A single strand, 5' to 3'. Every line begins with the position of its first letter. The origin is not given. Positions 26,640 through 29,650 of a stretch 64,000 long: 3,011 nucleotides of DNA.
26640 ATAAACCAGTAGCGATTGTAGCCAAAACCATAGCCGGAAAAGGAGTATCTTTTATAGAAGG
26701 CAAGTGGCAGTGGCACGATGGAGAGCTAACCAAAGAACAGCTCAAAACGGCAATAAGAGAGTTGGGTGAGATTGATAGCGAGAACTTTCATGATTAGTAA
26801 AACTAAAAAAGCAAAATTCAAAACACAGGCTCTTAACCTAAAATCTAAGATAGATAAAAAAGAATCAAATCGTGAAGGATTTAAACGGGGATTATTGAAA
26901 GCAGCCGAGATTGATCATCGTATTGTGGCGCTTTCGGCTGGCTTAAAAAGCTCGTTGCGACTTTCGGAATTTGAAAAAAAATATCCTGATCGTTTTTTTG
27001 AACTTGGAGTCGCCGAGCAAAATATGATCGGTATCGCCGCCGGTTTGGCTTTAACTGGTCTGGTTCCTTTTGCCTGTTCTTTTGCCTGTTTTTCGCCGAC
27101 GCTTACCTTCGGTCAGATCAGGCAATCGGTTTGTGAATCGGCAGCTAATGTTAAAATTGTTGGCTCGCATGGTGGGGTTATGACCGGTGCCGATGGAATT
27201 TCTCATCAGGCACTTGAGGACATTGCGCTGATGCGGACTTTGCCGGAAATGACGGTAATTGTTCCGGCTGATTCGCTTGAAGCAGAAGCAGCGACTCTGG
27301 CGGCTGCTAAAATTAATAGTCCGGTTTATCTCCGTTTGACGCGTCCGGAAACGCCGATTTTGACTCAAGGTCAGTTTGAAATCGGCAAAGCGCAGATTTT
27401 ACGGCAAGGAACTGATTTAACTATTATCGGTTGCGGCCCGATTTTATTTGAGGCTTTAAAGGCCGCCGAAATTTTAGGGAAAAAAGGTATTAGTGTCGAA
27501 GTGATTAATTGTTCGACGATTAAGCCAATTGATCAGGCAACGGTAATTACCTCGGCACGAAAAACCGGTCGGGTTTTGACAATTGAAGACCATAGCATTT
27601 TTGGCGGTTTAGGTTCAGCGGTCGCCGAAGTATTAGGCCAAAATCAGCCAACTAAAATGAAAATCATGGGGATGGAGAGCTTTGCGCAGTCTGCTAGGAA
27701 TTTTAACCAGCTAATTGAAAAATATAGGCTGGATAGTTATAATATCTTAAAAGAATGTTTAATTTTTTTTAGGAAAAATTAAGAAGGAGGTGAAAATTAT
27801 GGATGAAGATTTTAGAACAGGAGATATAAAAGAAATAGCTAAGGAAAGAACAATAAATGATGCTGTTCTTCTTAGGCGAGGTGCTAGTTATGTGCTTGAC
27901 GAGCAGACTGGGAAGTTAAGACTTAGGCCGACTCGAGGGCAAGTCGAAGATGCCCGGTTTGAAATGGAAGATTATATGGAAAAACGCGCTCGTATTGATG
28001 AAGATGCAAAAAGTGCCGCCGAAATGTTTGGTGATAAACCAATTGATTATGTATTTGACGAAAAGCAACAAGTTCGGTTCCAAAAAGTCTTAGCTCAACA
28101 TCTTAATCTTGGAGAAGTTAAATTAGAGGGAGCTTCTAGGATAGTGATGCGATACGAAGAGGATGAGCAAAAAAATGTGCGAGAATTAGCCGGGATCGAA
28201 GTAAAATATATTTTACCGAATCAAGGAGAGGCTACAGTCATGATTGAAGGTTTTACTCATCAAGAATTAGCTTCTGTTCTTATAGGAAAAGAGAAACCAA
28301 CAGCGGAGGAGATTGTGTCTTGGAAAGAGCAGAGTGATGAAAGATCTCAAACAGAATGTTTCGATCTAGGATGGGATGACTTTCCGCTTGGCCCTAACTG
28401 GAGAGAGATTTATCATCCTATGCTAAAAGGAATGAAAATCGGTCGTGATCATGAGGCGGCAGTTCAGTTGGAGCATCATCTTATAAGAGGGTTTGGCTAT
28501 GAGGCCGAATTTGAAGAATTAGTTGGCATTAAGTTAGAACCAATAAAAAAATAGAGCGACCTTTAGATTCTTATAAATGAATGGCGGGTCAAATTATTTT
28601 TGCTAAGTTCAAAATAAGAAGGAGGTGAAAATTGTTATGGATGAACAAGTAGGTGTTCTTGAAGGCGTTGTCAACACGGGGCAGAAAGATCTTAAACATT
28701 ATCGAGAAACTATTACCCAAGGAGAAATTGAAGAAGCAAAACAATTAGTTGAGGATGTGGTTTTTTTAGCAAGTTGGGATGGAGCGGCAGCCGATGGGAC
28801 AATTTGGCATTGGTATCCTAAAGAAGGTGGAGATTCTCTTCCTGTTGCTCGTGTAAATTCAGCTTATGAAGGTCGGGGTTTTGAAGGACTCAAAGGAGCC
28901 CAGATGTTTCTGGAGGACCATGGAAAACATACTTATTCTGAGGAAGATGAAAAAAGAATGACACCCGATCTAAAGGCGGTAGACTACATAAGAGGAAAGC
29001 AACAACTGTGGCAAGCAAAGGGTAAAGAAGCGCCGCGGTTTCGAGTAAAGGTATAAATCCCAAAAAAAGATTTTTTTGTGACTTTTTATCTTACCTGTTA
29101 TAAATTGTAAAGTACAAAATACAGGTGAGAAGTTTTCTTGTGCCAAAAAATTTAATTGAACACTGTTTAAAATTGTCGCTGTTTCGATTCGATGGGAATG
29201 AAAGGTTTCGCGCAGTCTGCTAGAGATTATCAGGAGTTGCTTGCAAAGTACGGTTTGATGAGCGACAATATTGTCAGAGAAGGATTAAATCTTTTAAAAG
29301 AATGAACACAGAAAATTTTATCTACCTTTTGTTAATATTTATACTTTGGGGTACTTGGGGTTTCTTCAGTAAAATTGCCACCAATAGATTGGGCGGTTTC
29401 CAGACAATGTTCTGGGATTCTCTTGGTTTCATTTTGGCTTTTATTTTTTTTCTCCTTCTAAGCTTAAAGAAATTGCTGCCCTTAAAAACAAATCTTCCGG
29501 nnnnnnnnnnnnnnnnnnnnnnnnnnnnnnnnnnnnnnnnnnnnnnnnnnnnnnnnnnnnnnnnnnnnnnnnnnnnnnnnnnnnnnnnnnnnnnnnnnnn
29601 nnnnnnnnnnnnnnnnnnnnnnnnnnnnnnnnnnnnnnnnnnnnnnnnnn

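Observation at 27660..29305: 1.5 kb two-gene cassette inserted into the 3' end of transketolase-C, carrying a surrogate gene end and leaving the displaced original 3' end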

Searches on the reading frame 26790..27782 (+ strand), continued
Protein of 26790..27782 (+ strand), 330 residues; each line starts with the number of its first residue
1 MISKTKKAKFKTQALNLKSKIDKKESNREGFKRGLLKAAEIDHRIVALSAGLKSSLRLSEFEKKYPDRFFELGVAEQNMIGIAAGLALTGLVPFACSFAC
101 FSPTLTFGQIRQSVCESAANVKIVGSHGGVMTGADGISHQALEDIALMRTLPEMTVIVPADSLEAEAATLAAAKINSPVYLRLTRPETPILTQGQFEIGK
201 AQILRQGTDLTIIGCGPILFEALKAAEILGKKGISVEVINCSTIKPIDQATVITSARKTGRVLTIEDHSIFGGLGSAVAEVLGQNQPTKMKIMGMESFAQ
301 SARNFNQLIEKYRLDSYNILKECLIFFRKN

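Call 68: list_cluster_members(proteins=[P0003, P0001, P0002])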
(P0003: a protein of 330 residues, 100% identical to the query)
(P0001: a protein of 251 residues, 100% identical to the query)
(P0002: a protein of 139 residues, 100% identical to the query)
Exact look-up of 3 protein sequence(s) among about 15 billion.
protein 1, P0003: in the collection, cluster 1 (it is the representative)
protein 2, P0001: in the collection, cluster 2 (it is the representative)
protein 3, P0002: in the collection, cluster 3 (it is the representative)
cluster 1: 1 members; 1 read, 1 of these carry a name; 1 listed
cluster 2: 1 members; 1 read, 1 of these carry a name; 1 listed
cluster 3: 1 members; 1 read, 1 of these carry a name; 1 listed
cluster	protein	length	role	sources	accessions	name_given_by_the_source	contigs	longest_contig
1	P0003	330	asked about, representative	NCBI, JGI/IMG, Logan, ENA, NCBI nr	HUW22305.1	MAG TPA: transketolase C-terminal domain-containing protein [Candidatus Bathyarchaeia ... | transketolase C-terminal domain-containing protein [Candidatus Bathyarchaeia archaeon]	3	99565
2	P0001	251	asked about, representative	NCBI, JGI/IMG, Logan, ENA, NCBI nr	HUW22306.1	MAG TPA: hypothetical protein VMW41_06610 [Candidatus Bathyarchaeia archaeon] | hypothetical protein [Candidatus Bathyarchaeia archaeon]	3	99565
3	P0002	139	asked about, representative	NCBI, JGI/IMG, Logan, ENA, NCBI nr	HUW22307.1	MAG TPA: hypothetical protein VMW41_06615 [Candidatus Bathyarchaeia archaeon] | hypothetical protein [Candidatus Bathyarchaeia archaeon]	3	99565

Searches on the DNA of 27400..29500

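Call 70: search_rna_families(source=window, start=27400, end=29500, threshold=evalue, max_evalue=1)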
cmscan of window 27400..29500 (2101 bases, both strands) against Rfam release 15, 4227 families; matches with E-value up to 1: 1.
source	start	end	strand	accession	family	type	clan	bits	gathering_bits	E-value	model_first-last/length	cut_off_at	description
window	28851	29090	-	RF03119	dCoV-5UTR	Cis-reg;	CL00116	18.1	102.9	0.66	1-294/294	no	Deltacoronavirus 5'UTR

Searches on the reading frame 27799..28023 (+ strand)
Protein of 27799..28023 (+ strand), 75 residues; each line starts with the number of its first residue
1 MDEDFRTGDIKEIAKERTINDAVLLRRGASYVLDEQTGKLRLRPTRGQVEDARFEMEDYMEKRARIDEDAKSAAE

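Call 52: search_solved_structures(query=A3, max_evalue=10)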
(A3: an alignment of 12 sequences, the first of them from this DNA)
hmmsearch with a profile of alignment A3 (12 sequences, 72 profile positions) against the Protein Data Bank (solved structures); distinct sequences matched with E-value up to 10: 4.
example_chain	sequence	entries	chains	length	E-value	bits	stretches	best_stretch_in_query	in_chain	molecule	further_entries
36hb_C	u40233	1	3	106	0.24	14.3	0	36-62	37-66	CAM1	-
3cmu_A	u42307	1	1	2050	0.53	13.2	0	29-51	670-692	Protein recA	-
9hrb_A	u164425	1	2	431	0.68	12.9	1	6-54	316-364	type III polyketide synthase from Aspergillus thesauricus IBT 34227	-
9t5k_A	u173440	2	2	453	1.6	11.7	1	34-67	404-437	Nucleocapsid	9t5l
